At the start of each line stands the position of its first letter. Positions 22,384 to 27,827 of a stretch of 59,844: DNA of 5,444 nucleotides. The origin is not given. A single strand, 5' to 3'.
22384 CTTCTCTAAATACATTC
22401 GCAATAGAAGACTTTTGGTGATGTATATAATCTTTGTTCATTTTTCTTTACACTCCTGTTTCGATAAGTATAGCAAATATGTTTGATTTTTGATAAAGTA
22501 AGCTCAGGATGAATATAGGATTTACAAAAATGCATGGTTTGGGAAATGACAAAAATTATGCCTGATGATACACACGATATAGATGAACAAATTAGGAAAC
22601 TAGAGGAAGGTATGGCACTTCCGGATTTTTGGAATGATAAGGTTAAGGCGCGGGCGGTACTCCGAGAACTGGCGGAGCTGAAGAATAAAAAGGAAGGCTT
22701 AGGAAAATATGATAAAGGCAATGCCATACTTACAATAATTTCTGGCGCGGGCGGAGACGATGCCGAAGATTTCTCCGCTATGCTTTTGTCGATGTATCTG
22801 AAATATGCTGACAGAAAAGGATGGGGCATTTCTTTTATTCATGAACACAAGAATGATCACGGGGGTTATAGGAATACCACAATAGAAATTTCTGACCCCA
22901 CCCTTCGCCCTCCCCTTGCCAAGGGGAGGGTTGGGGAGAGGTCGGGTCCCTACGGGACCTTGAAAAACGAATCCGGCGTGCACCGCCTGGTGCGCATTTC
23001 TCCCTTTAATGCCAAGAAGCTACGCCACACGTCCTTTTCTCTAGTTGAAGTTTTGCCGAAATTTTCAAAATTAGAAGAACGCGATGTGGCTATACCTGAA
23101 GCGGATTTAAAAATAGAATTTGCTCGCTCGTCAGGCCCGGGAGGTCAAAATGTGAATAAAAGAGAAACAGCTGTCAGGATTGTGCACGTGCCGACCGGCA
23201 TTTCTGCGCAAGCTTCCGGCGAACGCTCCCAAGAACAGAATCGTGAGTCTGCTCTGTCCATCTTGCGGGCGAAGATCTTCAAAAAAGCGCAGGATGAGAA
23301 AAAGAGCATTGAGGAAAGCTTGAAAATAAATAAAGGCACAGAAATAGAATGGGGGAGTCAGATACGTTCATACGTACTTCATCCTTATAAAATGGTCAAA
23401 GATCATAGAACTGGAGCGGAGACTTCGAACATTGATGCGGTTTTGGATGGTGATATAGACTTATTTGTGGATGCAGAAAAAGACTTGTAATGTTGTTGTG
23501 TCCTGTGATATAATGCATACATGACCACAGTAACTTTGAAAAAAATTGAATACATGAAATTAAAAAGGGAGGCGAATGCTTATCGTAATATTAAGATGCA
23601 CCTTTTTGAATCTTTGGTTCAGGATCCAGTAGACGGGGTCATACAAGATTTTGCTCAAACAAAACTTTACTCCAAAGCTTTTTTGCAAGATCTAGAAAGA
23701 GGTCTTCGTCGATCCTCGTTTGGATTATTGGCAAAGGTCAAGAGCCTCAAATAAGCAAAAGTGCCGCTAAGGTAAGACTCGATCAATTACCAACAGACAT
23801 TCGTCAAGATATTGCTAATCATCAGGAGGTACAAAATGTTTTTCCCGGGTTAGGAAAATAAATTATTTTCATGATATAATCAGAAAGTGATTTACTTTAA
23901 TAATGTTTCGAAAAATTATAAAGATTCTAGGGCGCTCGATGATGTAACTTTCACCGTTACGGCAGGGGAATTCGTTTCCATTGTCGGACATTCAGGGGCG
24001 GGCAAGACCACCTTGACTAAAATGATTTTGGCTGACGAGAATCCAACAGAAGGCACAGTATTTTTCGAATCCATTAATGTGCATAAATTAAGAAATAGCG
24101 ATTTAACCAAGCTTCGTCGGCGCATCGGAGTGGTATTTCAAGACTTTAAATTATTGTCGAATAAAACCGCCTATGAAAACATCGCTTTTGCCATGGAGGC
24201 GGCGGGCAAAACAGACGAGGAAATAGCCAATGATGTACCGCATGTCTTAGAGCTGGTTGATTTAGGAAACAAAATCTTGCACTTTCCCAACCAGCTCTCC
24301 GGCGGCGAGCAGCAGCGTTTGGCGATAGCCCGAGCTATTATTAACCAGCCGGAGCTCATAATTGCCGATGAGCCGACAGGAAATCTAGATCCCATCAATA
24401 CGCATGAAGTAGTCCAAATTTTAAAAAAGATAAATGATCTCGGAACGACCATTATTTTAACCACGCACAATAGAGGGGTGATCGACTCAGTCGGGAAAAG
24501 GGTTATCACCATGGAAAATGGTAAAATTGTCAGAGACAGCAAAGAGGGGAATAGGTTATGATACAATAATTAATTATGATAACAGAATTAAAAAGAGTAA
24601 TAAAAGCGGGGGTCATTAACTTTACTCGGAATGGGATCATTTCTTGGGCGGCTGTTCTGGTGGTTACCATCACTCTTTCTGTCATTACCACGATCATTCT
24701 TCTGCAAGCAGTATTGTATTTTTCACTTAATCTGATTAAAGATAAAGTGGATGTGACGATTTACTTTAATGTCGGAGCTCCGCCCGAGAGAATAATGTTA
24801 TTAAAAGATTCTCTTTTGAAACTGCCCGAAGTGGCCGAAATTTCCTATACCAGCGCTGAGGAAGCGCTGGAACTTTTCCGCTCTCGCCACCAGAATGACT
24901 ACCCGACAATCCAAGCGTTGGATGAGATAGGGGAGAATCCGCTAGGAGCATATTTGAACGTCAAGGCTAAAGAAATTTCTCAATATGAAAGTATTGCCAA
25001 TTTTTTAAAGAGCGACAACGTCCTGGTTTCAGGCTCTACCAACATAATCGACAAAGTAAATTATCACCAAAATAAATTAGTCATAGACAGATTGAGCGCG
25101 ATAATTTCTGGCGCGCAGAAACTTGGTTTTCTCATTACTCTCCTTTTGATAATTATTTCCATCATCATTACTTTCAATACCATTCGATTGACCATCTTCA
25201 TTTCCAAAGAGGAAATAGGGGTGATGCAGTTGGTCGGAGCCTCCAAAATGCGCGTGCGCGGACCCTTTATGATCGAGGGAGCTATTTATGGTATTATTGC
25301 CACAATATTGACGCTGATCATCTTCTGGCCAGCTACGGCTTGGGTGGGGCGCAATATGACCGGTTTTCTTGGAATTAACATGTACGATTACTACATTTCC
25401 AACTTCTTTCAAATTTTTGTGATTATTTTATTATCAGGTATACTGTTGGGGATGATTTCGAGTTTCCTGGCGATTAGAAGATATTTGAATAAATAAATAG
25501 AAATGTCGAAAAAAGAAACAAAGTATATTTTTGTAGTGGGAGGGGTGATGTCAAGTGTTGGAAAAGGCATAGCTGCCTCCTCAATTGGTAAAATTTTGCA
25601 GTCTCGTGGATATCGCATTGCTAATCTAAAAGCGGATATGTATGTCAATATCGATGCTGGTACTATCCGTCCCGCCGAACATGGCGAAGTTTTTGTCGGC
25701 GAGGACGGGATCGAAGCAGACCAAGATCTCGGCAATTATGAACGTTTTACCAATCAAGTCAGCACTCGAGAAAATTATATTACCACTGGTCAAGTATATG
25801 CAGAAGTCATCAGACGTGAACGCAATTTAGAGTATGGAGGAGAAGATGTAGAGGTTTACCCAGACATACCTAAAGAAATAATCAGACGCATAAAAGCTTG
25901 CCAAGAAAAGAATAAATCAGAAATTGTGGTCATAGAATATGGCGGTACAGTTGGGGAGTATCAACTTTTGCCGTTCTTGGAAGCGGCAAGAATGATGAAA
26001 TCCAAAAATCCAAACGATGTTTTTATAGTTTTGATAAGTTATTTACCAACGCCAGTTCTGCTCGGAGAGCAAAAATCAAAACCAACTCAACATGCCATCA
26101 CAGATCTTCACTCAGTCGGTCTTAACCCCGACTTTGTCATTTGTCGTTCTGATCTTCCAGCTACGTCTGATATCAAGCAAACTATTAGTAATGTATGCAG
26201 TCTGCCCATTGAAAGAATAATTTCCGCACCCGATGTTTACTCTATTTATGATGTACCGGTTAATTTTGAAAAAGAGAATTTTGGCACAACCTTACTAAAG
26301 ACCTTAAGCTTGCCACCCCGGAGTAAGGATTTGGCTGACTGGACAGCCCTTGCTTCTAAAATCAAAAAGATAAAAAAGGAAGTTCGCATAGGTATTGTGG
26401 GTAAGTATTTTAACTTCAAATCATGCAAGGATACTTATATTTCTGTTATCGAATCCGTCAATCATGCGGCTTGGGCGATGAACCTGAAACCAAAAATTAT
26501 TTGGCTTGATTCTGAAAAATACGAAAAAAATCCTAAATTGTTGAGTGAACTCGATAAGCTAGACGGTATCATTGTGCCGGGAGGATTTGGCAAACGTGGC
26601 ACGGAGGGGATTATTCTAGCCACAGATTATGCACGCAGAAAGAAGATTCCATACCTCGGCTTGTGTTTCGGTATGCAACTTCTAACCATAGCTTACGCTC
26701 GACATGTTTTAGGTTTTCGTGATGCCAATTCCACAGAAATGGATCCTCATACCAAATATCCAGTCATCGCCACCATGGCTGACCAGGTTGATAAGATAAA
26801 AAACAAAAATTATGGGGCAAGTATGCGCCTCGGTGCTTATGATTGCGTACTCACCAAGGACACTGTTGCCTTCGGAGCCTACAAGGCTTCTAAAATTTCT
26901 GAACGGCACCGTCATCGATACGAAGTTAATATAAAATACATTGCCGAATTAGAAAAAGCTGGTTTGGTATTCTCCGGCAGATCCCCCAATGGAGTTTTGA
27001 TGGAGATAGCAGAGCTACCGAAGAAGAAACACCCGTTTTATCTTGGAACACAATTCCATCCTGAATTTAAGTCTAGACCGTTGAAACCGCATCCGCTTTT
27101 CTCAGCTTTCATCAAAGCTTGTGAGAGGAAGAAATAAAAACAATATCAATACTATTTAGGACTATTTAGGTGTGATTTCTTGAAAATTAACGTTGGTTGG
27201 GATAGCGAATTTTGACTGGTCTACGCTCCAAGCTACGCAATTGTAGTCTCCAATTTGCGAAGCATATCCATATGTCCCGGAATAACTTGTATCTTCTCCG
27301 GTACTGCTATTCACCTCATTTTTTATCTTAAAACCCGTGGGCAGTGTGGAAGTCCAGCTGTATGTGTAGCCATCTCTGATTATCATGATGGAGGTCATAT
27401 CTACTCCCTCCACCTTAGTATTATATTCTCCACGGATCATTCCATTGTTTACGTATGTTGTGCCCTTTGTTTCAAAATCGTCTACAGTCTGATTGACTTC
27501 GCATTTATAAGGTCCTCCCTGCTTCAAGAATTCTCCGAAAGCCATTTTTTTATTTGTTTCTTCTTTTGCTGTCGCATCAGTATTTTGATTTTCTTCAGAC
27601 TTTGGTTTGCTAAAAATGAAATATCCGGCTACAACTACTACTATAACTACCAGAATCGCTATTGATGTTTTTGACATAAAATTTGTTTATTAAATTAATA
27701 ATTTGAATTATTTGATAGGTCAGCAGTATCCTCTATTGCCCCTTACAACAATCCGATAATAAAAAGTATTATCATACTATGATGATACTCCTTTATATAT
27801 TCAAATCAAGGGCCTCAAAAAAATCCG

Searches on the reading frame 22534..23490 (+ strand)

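Call 61: search_protein_families(library=pfam, proteins=[window:22534-23490:+], max_evalue=0.001)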
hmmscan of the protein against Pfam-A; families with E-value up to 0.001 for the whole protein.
window:22534-23490:+ (318 aa): 2 families
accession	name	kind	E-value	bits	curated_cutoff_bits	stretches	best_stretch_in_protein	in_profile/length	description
PF00472.26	RF-1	-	1.9e-37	128.2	35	1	182-292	2-116/116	RF-1 domain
PF03462.23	PCRF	-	9.2e-35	120.7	24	1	57-171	95-194/194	PCRF domain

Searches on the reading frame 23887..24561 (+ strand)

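Call 61: search_protein_families(library=pfam, proteins=[window:23887-24561:+], max_evalue=0.001)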
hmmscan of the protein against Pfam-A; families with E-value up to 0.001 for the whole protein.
window:23887-24561:+ (224 aa): 6 families
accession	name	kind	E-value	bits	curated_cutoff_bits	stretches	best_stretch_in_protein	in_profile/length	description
PF00005.33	ABC_tran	-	3.2e-37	128.6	25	1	17-164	1-136/137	ABC transporter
PF13304.12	AAA_21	-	1.4e-07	32.4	27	1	123-200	225-304/304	AAA domain, putative AbiEii toxin, Type IV TA system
PF02463.25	SMC_N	-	5.1e-07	29.8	40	1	26-205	23-207/220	RecF/RecN/SMC N terminal domain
PF00931.28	NB-ARC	-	4.7e-05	23.2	23.5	1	28-204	19-146/248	NB-ARC domain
PF20720.3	nSTAND3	-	0.00061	20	27.2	0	15-50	5-40/155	Novel STAND NTPase 3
PF13401.12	AAA_22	-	0.00093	20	27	0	28-82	6-53/130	AAA domain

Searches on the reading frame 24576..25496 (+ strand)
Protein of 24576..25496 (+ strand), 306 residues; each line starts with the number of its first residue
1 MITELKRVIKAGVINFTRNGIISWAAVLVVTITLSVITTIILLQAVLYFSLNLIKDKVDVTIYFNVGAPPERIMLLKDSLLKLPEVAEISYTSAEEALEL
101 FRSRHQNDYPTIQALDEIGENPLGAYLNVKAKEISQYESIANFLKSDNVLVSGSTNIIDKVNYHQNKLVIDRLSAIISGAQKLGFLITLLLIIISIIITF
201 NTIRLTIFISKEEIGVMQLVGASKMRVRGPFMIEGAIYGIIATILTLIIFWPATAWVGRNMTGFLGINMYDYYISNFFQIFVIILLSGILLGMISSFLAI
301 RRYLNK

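Call 61: search_protein_families(library=pfam, proteins=[window:24576-25496:+], max_evalue=0.001)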
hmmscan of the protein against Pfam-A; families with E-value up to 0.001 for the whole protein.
window:24576-25496:+ (306 aa): 2 families
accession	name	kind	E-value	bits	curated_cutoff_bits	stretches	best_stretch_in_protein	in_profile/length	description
PF02687.27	FtsX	-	1.4e-13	51.3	25.5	1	186-305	2-117/120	FtsX-like permease C-terminal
PF18075.7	FtsX_ECD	-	8.3e-12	46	23.5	1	58-146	1-89/96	FtsX extracellular domain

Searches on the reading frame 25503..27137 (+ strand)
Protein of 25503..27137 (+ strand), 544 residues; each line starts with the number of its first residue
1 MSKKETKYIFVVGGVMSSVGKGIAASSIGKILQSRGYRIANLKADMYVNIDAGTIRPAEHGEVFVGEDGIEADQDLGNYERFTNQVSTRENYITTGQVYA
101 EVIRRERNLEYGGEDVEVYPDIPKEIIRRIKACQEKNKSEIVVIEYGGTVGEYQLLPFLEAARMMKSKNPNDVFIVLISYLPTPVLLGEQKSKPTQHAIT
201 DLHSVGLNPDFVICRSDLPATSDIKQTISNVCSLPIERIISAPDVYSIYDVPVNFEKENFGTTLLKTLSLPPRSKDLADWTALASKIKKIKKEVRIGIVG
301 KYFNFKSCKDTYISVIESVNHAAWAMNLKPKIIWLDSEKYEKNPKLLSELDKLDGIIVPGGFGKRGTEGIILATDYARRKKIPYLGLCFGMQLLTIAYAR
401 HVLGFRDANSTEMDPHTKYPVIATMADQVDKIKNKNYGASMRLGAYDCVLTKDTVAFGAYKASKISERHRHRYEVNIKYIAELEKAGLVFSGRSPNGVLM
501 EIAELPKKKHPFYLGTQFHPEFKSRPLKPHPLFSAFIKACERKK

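Call 61: search_protein_families(library=pfam, proteins=[window:25503-27137:+], max_evalue=0.001)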
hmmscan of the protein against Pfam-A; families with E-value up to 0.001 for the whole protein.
window:25503-27137:+ (544 aa): 3 families
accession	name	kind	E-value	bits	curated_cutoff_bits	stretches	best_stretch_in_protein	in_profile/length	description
PF06418.20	CTP_synth_N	-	1.8e-92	309.9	26.1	1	7-270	1-265/265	CTP synthase N-terminus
PF00117.34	GATase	-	5.7e-36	124.4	22.8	1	309-538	3-189/190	Glutamine amidotransferase class-I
PF07722.19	Peptidase_C26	-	1e-05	25.8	20.5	1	376-521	100-219/219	Peptidase C26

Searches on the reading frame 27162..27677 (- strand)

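Call 62: search_protein_families(library=pfam, proteins=[window:27162-27677:-], max_evalue=0.001)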
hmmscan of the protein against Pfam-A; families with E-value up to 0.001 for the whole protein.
window:27162-27677:- (171 aa): 1 family
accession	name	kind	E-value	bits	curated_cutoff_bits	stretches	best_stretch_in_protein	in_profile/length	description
PF12685.13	SpoIIIAH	-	0.00097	19.6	30.6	0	6-62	5-46/191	SpoIIIAH-like protein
